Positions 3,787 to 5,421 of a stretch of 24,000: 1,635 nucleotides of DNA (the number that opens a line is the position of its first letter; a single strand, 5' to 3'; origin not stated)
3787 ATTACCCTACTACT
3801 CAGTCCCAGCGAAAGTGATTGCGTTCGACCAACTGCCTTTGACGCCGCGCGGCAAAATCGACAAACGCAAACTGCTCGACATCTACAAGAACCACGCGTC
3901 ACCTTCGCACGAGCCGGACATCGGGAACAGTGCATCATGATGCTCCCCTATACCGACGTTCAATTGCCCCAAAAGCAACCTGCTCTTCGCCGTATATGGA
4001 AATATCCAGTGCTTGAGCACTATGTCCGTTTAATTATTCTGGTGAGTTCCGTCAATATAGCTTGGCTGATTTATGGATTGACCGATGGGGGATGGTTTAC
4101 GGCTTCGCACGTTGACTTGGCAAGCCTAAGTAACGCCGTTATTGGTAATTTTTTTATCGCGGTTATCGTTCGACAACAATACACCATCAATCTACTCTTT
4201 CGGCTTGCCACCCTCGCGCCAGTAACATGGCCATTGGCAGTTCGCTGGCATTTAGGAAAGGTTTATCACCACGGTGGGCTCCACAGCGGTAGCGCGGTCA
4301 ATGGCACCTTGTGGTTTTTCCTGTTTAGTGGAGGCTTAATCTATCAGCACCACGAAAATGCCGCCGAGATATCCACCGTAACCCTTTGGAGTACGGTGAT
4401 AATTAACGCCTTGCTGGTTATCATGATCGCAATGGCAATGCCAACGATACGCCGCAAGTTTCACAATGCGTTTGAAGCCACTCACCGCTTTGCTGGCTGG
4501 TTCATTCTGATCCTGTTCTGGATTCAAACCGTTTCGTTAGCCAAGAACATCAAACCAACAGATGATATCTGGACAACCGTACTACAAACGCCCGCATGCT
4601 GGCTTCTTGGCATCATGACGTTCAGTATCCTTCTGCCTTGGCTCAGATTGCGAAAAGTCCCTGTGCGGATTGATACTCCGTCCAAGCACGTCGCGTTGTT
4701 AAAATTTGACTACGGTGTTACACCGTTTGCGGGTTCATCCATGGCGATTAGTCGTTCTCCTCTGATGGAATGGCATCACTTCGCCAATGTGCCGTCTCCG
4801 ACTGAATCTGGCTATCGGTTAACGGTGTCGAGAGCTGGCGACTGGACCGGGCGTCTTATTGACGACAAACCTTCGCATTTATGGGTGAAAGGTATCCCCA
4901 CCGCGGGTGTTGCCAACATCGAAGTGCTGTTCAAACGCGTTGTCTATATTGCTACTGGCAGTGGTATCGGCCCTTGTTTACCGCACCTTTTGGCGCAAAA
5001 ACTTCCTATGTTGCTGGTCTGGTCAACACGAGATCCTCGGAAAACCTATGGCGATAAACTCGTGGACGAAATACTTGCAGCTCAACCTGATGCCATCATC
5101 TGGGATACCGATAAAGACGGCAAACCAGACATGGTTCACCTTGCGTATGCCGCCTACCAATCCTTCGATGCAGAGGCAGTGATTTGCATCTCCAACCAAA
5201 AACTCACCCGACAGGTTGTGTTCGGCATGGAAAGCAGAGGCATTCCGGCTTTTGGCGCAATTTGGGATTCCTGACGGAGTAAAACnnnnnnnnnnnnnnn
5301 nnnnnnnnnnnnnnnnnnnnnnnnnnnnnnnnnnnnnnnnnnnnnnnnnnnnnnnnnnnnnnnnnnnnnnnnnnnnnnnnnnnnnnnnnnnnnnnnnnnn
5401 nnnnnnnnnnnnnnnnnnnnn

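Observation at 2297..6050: Carrier-less NRPS-type adenylation enzyme translationally coupled to a NOX/ferric-reductase-like membrane flavoprotein, followed by a crotonase: candidate uncharacterised three-gene module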

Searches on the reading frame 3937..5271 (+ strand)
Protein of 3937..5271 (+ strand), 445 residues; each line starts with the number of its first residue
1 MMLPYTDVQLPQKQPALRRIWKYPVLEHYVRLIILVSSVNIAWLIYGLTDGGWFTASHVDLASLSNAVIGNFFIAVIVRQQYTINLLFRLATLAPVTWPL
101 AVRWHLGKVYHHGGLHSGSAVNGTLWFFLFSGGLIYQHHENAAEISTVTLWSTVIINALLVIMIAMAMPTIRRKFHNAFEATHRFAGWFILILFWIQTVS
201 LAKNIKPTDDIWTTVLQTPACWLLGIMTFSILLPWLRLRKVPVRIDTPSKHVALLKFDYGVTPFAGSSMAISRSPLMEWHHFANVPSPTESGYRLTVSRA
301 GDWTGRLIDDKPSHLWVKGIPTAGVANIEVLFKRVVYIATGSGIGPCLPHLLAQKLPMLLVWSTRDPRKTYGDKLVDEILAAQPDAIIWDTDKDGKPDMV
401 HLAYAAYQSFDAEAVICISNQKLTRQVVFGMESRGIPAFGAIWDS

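Call 3: search_protein_families(library=pfam, proteins=[window:3937-5271:+], max_evalue=0.01)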
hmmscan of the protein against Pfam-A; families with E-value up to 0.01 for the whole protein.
window:3937-5271:+ (445 aa): 0 families

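Call 4: search_protein_families(library=ncbifam, proteins=[window:3937-5271:+], max_evalue=0.01)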
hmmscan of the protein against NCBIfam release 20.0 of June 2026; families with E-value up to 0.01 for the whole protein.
window:3937-5271:+ (445 aa): 0 families

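Call 5: find_homologous_proteins(query=window:3937-5271:+)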
Query window:3937-5271:+ (445 aa): 2987 proteins with E <= 0.001 among 8000 candidates; the best 120 are listed.
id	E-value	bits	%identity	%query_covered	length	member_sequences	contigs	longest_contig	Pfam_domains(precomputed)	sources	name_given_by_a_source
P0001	0.0e+0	1026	100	100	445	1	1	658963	PF26733.1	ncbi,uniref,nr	ncbi:hypothetical protein LRP49_02440 [Enterovibrio sp. ZSDZ35]|uniref:Ferredoxin-NADP reductase n=1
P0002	1.0e-241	821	77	100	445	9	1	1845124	PF26733.1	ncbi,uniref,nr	ncbi:hypothetical protein GCE9029_03398 [Grimontia celer]|uniref:Uncharacterized protein n=1 Tax=Gri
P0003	8.4e-240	814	78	100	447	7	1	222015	PF26733.1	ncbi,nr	ncbi:hypothetical protein [Enterovibrio norvegicus]|nr:hypothetical protein [Enterovibrio norvegicus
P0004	8.1e-237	804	78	100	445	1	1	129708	PF26733.1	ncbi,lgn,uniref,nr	ncbi:ferredoxin reductase domain-containing protein [Enterovibrio calviensis]|uniref:hypothetical pr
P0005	3.6e-232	789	76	100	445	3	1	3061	PF26733.1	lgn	-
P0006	2.7e-228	776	74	99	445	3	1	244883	PF26733.1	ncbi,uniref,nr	ncbi:hypothetical protein [Enterovibrio paralichthyis]|uniref:hypothetical protein n=1 Tax=Enterovib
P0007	5.8e-226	769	73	100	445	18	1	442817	PF26733.1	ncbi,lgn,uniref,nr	ncbi:hypothetical protein [Enterovibrio norvegicus]|uniref:hypothetical protein n=1 Tax=Enterovibrio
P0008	3.7e-207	707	73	93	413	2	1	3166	PF26733.1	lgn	-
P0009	4.3e-205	700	68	99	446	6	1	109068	PF26733.1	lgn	-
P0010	1.5e-204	698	68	99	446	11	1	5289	PF26733.1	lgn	-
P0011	1.6e-204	698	68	100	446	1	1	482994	PF26733.1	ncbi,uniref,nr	ncbi:hypothetical protein HC752_00860 [Vibrio sp. S9_S30]|uniref:hypothetical protein n=1 Tax=Vibrio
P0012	1.8e-202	691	67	100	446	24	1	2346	PF26733.1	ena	-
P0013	1.1e-198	679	65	100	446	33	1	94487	PF26733.1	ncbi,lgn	-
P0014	1.9e-198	678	67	98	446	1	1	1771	PF26733.1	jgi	jgi:hypothetical protein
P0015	1.9e-192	658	65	100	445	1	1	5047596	PF26733.1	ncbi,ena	-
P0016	2.8e-189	648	62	100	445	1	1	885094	PF26733.1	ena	-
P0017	9.9e-189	646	65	99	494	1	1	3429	PF26733.1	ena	-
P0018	8.2e-188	643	64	100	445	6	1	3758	PF26733.1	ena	-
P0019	8.8e-188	643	65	100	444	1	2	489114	PF26733.1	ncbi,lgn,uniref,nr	ncbi:hypothetical protein [Veronia pacifica]|uniref:FAD-binding FR-type domain-containing protein n=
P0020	1.2e-186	639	65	98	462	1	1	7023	PF26733.1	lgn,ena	-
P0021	3.6e-185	634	62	98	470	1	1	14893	PF26733.1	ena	-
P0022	5.7e-185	634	63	99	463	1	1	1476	PF26733.1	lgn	-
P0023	9.2e-185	633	62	98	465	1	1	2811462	PF26733.1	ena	-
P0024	9.6e-184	630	63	98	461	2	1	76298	PF26733.1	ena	-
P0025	2.5e-183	628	62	100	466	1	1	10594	PF26733.1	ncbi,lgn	-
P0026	2.6e-183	628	63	98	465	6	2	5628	PF26733.1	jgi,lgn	jgi:hypothetical protein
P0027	3.9e-183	628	62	99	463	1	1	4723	PF26733.1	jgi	jgi:hypothetical protein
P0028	1.9e-181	622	64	96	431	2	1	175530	PF26733.1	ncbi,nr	ncbi:hypothetical protein KFU94_16440 [Chloroflexi bacterium TSY]|nr:hypothetical protein [Chlorofle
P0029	2.6e-181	621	62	99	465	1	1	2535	PF26733.1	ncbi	ncbi:MAG: hypothetical protein AAF485_25530 [Chloroflexota bacterium]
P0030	4.5e-181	621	61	99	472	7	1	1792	PF26733.1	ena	-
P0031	6.7e-181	620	62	98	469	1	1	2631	PF26733.1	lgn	-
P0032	7.1e-181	620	63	99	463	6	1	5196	PF26733.1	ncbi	-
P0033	8.9e-181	620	63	98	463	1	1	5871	PF26733.1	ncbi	-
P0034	9.0e-181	620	62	98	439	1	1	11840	PF26733.1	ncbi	ncbi:MAG: hypothetical protein ACR2PT_15755 [Endozoicomonas sp.]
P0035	1.4e-180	619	62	99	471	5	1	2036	PF26733.1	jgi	jgi:hypothetical protein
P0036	1.5e-180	619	60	100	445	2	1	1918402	PF26733.1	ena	-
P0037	1.7e-180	619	60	99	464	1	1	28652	PF26733.1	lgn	-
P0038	3.5e-180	618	61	100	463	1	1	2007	PF26733.1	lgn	-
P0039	6.8e-180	617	61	99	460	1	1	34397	PF26733.1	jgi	jgi:hypothetical protein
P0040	8.7e-180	616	60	99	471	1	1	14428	PF26733.1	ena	-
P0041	1.1e-179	616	61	99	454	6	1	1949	PF26733.1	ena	-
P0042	1.4e-179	616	62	99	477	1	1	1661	PF26733.1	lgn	-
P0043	1.4e-179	616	62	98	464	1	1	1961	PF26733.1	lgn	-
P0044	1.7e-179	616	61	99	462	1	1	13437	PF26733.1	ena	-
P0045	3.7e-179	614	62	98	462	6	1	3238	PF26733.1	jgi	jgi:hypothetical protein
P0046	3.8e-179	614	62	98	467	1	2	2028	PF26733.1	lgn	-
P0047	4.7e-179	614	61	99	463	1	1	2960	PF26733.1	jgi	jgi:hypothetical protein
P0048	6.3e-179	614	60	99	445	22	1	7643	PF26733.1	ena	-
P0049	1.3e-178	613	61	98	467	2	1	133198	PF26733.1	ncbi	ncbi:MAG: hypothetical protein R3A44_38980 [Caldilineaceae bacterium]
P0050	1.6e-178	612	61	98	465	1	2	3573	PF26733.1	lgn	-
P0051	2.0e-178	612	61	98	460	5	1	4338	PF26733.1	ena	-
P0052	2.1e-178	612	60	100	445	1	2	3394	PF26733.1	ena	-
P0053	2.6e-178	612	61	99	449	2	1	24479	PF26733.1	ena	-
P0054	3.5e-178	611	61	100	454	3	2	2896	PF26733.1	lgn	-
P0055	4.9e-178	611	63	94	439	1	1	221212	PF26733.1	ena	-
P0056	7.0e-178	610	61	98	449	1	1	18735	PF26733.1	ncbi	ncbi:MAG: hypothetical protein R3E31_30045 [Chloroflexota bacterium]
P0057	1.2e-177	609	60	98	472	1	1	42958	PF26733.1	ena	-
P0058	1.4e-177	609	59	99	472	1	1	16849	PF26733.1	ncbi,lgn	ncbi:MAG: hypothetical protein AAF490_14200 [Chloroflexota bacterium]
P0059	2.3e-177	609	60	99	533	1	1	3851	PF26733.1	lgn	-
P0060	2.5e-177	608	61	99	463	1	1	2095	PF26733.1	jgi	jgi:hypothetical protein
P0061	5.1e-177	607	60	99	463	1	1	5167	PF26733.1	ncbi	-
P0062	5.7e-177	607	62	98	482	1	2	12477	PF26733.1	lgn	-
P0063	8.3e-177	607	60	99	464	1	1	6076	PF26733.1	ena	-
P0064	1.0e-176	606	60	99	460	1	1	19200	PF26733.1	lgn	-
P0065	1.3e-176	606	62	99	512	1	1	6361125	PF26733.1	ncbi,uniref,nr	ncbi:hypothetical protein [Spartinivicinus ruber]|uniref:hypothetical protein n=1 Tax=Spartinivicinu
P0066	2.6e-176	605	60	99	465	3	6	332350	PF26733.1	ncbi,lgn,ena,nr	ncbi:MAG: hypothetical protein GFH27_549311n166 [Chloroflexi bacterium AL-W]|nr:hypothetical protein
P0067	3.2e-176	605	59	99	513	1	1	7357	PF26733.1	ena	-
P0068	4.3e-176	604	60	100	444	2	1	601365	PF26733.1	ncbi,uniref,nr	ncbi:hypothetical protein FLL46_10450 [Aliikangiella coralliicola]|uniref:Uncharacterized protein n=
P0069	4.8e-176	604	61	98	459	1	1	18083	PF26733.1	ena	-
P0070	8.5e-176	603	60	99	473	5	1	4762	PF26733.1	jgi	jgi:hypothetical protein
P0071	9.4e-176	603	61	98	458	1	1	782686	PF26733.1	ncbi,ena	-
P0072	9.4e-176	603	60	98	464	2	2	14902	PF26733.1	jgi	jgi:hypothetical protein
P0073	1.2e-175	603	60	98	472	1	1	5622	PF26733.1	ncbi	ncbi:MAG: hypothetical protein WAM60_05935 [Candidatus Promineifilaceae bacterium]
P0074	1.2e-175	603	60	98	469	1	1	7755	PF26733.1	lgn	-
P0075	1.5e-175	602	60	99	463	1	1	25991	PF26733.1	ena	-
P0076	2.0e-175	602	60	98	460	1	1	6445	PF26733.1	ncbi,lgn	ncbi:MAG: hypothetical protein AAF485_06660 [Chloroflexota bacterium]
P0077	2.1e-175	602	62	98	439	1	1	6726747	PF26733.1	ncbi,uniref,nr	ncbi:hypothetical protein SG34_015120 [Thalassomonas viridans]|uniref:FAD-binding FR-type domain-con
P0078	2.9e-175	602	61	99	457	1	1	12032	PF26733.1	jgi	jgi:hypothetical protein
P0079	3.1e-175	601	61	94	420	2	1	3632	PF26733.1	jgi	jgi:hypothetical protein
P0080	3.3e-175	601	61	98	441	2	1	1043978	PF26733.1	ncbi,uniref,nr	ncbi:hypothetical protein [Thalassomonas sp. RHCl1]|uniref:hypothetical protein n=1 Tax=Thalassomona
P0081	5.6e-175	601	59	99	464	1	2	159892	PF26733.1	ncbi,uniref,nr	ncbi:hypothetical protein [Marinibactrum halimedae]|uniref:Uncharacterized protein n=1 Tax=Marinibac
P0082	9.8e-175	600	61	99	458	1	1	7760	PF26733.1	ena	-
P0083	1.4e-174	599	59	99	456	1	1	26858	PF26733.1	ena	-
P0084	1.7e-174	599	60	99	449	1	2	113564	PF26733.1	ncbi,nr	ncbi:MAG: hypothetical protein H6649_05475 [Caldilineae bacterium]|nr:hypothetical protein [Anaeroli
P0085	1.7e-174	599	61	99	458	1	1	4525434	PF26733.1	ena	-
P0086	1.7e-174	599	61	99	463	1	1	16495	PF26733.1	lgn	-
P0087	1.8e-174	599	60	99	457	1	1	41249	PF26733.1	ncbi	-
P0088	2.0e-174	599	60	99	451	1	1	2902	PF26733.1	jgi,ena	jgi:hypothetical protein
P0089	2.3e-174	599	60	99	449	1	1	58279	PF26733.1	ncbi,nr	ncbi:MAG: hypothetical protein KDI55_00455 [Anaerolineae bacterium]|nr:hypothetical protein [Anaerol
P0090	2.5e-174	598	60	99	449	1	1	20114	PF26733.1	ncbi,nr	ncbi:MAG: hypothetical protein KDH89_01105 [Anaerolineae bacterium]|nr:hypothetical protein [Anaerol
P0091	3.8e-174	598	59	99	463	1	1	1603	PF26733.1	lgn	-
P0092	4.9e-174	598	61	98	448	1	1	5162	PF26733.1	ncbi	ncbi:MAG: hypothetical protein AAGC55_01790 [Myxococcota bacterium]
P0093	9.7e-174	597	61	99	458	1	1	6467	PF26733.1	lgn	-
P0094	9.9e-174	596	59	98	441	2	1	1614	PF26733.1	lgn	-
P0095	1.1e-173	596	60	99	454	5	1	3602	PF26733.1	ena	-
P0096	1.1e-173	596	60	99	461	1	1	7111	PF26733.1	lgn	-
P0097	1.2e-173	596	62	98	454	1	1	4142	PF26733.1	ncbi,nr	ncbi:MAG: hypothetical protein KDD84_20250 [Caldilineaceae bacterium]|nr:hypothetical protein [Caldi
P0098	1.6e-173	596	60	99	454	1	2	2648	PF26733.1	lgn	-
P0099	1.7e-173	596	59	99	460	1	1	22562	PF26733.1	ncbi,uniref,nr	ncbi:hypothetical protein [uncultured Lacinutrix sp.]|uniref:hypothetical protein n=1 Tax=uncultured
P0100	2.3e-173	595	60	98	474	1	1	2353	PF26733.1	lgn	-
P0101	2.5e-173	595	60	98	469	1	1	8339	PF26733.1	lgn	-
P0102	2.7e-173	595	59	99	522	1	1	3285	PF26733.1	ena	-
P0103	2.7e-173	595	60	99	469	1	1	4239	PF26733.1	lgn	-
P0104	3.7e-173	595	59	98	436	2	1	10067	PF26733.1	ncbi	ncbi:MAG: hypothetical protein ACPG8W_13135 [Candidatus Promineifilaceae bacterium]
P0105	4.7e-173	594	60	99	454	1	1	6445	PF26733.1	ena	-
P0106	4.8e-173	594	62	99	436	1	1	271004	PF26733.1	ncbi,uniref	ncbi:hypothetical protein [Streptomyces sp. KR80]|uniref:hypothetical protein n=1 Tax=Streptomyces s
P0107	5.0e-173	594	60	98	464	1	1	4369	PF26733.1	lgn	-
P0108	5.3e-173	594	61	99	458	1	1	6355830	PF26733.1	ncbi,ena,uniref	ncbi:hypothetical protein [Candidatus Leptofilum sp.]|uniref:hypothetical protein n=1 Tax=Candidatus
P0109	7.5e-173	594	59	96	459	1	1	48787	PF26733.1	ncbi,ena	-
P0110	7.9e-173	594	61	98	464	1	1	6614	PF26733.1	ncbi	-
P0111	8.3e-173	593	60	100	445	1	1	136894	PF26733.1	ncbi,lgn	-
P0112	9.5e-173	593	60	99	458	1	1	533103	PF26733.1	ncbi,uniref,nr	ncbi:hypothetical protein GCM10012275_04140 [Longimycelium tulufanense]|uniref:Uncharacterized prote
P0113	1.1e-172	593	60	98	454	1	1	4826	PF26733.1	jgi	jgi:hypothetical protein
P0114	1.2e-172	593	60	98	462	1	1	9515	PF26733.1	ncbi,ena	-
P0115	2.3e-172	592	60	99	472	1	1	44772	PF26733.1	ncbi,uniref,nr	ncbi:hypothetical protein [Pleionea sp. CnH1-48]|uniref:hypothetical protein n=1 Tax=Pleionea sp. Cn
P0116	2.7e-172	592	60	99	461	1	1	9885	PF26733.1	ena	-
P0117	2.7e-172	592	60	99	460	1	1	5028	PF26733.1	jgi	jgi:hypothetical protein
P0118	2.8e-172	592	60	98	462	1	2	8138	PF26733.1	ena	-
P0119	2.9e-172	592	59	99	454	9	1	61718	PF26733.1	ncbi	ncbi:MAG: hypothetical protein R2844_20955 [Caldilineales bacterium]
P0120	3.4e-172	591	61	99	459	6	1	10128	PF26733.1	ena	-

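Call 6: search_solved_structures(query=window:3937-5271:+, max_evalue=10)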
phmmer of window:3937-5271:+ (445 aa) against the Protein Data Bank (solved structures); distinct sequences matched with E-value up to 10: 4.
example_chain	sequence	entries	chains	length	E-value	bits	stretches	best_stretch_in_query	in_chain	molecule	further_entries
8kei_B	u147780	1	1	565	0.024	16.6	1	273-309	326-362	Cytochrome b-245 heavy chain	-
8gz3_B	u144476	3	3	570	0.025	16.5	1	273-309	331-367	Cytochrome b-245 heavy chain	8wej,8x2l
7u8g_A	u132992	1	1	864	0.076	14.9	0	273-309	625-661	EGFP, Cytochrome b-245 heavy chain chimera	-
9cm0_0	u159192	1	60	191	0.11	14.5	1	330-411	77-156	Novel designed icosahedral nanoparticle I3-A7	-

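Call 10: find_related_loci(query=A1, collection=genome_contigs, flank=8000)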
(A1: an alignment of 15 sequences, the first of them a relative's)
Query A1 (445 aa) in genome_contigs; peptide patterns used: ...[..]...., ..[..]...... (x = any residue, [..] = any of these).
599 stretches matched a pattern (row limit reached: there are more); 557 encode a relative of the query (tblastn E <= 1e-3); the best 80 are kept; 80 distinct loci.
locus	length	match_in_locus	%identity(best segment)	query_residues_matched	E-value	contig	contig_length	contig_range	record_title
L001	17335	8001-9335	78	1-445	0e+0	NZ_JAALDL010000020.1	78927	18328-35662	Grimontia sedimenti strain S25 NODE_20_length_78927_cov_114.457_ID_39, whole genome shotgun sequence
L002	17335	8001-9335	78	1-445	0e+0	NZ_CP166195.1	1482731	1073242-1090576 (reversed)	Enterovibrio sp. 27052020O chromosome II, complete sequence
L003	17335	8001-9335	77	1-445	0e+0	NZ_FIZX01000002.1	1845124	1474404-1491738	Grimontia celer strain CECT 9029, whole genome shotgun sequence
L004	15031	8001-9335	77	1-445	0e+0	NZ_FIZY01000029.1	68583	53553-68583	Grimontia marina strain CECT 8713, whole genome shotgun sequence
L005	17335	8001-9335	77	1-445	0e+0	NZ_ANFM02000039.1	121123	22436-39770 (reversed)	Grimontia indica strain AK16 contig39, whole genome shotgun sequence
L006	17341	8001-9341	78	1-445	0e+0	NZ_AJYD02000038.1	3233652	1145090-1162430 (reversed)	Enterovibrio norvegicus FF-33 FF-33_contig_57, whole genome shotgun sequence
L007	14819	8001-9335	73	1-445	0e+0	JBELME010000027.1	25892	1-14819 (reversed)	MAG: Enterovibrio sp. isolate REMEI172_ass_metaspades_bin.43 NODE_1299_length_25892_cov_7.005148, whole genome shotgun s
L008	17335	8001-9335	73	1-445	0e+0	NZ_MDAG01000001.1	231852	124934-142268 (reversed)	Enterovibrio norvegicus strain 10N.261.45.B2 10N.261.45.B2_contig_0, whole genome shotgun sequence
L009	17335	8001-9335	72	1-445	0e+0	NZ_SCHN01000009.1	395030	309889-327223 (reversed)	Enterovibrio baiacu strain A649 scaffold_4, whole genome shotgun sequence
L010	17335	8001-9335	73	1-445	0e+0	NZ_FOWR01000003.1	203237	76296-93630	Enterovibrio norvegicus DSM 15893, whole genome shotgun sequence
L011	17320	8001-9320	69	6-445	0e+0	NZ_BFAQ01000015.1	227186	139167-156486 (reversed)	Vibrio penaeicida strain TUMSAT-NU1 contig_15, whole genome shotgun sequence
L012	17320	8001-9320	68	6-445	0e+0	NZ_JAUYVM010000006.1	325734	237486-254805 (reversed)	Vibrio penaeicida strain 6E01 GLLLNBMG_6, whole genome shotgun sequence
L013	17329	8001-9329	68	3-445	0e+0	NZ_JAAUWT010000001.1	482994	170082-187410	Vibrio sp. S9_S30 contig00001, whole genome shotgun sequence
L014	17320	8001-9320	68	6-445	0e+0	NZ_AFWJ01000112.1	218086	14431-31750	Vibrio nigripulchritudo ATCC 27043 VINI7043_2, whole genome shotgun sequence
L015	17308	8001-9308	68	10-445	0e+0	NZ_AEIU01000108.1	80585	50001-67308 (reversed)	Vibrio caribbeanicus ATCC BAA-2122 VIBC2010_78, whole genome shotgun sequence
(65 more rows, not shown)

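Call 23: predict_structure(alignment_id=A1)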
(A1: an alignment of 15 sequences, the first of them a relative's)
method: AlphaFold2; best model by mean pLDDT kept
length: 445 residues; sequences in the alignment: 15
mean_pLDDT: 85.4   pTM: 0.82
mean pLDDT of the five models: 85.4, 81.6, 81.5, 80.2, 77.1
residues with pLDDT >= 90: 177; 70-90: 240; 50-70: 24; < 50: 4
segments of 3 or more residues with pLDDT < 50: none
pLDDT, mean of each block of 10 residues (from residue 1): 67 84 74 92 94 87 94 91 86 90 85 85 94 90 82 91 84 78 78 94 91 92 93 84 89 84 71 79 70 77 81 87 81 92 79 87 91 88 90 90 93 90 87 88 50
secondary structure, 60 per line:
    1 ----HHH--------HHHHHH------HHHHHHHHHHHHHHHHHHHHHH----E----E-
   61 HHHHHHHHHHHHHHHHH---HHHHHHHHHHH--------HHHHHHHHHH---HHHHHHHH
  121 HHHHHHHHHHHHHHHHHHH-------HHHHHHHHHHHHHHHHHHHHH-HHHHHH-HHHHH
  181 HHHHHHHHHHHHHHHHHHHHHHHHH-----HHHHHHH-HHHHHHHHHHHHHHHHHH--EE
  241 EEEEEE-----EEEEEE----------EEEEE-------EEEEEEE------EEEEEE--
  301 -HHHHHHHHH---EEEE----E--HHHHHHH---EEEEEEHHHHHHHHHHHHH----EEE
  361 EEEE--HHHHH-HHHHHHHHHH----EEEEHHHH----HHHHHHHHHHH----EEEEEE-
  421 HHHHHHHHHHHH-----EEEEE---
elements in order: H16-21 H28-49 H61-77 H81-91 H100-109 H113-139 H147-167 H169-174 H176-205 H211-217 H219-236 E239-246 E252-257 E268-272 E280-286 E293-298 H302-310 E314-317 H325-331 E335-340 H341-353 E358-364 H367-371 H373-382 E387-390 H391-394 H399-409 E414-419 H421-432 E438-442

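Call 25: fold_search(model_id=the predicted structure, library=pdb)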
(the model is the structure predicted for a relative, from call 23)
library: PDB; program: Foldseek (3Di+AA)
matches with E <= 10: 986; with E <= 0.001: 76
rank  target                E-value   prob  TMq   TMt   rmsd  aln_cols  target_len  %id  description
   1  6wxr_A                2.9e-12  1.00  0.45  0.24   8.9       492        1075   17  CryoEM structure of mouse DUOX1-DUOXA1 complex in the absence of NADPH (released 2020-09-02)
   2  8gz3_B                5.8e-12  1.00  0.53  0.47   8.6       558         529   13  Structure of human phagocyte NADPH oxidase in the resting state (released 2022-12-21)
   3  8x2l_B                7.4e-12  1.00  0.51  0.44  10.4       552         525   14  Structure of human phagocyte NADPH oxidase in the resting state in the presence of 2 mM NADPH (released 2024-01-24)
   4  7d3e_A                1.0e-11  1.00  0.47  0.20   9.5       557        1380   14  Cryo-EM structure of human DUOX1-DUOXA1 in low-calcium state (released 2020-12-09)
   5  7d3f_A                3.0e-11  1.00  0.41  0.19  11.4       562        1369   14  Cryo-EM structure of human DUOX1-DUOXA1 in high-calcium state (released 2020-12-09)
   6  8wej_B                3.2e-11  1.00  0.59  0.48  10.4       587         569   14  Structure of human phagocyte NADPH oxidase in the activated state (released 2024-01-24)
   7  8qt6                  3.7e-11  1.00  0.59  0.65   6.4       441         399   13  Cryo-EM structure of Streptococcus pneumoniae NADPH oxidase (released 2024-07-24)
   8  6wxv_A                1.7e-10  1.00  0.40  0.21  11.5       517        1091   16  CryoEM structure of mouse DUOX1-DUOXA1 complex in the presence of NADPH (released 2020-09-02)
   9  8qta                  2.1e-10  1.00  0.59  0.65   6.6       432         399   12  Cryo-EM structure of Streptococcus pneumoniae NADPH oxidase F397A mutant in complex with NADPH (released 2024-07-24)
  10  8qq7                  2.1e-10  1.00  0.59  0.64   6.7       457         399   13  Structure of SpNOX: a Bacterial NADPH oxidase (released 2024-05-08)
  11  8kei_B                2.9e-09  1.00  0.33  0.28  19.7       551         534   14  Cryo-EM structure of NADPH oxidase 2 in complex with p22phox and EROS (released 2024-05-22)
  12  4g1v                  3.2e-09  1.00  0.41  0.45  14.1       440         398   13  X-ray structure of yeast flavohemoglobin (released 2012-11-14)
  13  8dos_A                2.3e-08  1.00  0.36  0.60   4.8       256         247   14  Crystal structure of Ferredoxin (flavodoxin):NADP(+) oxidoreductase from Klebsiella pneumoniae (released 2022-07-27)
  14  8qq1_F                1.4e-07  1.00  0.35  0.67   4.7       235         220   12  SpNOX dehydrogenase domain, mutant F397W in complex with Flavin adenine dinucleotide (FAD) (released 2024-05-08)
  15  5tr9_A                1.6e-07  1.00  0.37  0.63   4.1       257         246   12  Crystal Structure of a ferredoxin NADP+ reductase from Neisseria gonorrhoeae with bound FAD (released 2016-11-09)
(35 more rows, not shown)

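Call 26: search_protein_families(library=pfam, proteins=[window:3937-5271:+], max_evalue=1)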
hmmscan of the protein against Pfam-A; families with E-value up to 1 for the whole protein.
window:3937-5271:+ (445 aa): 0 families
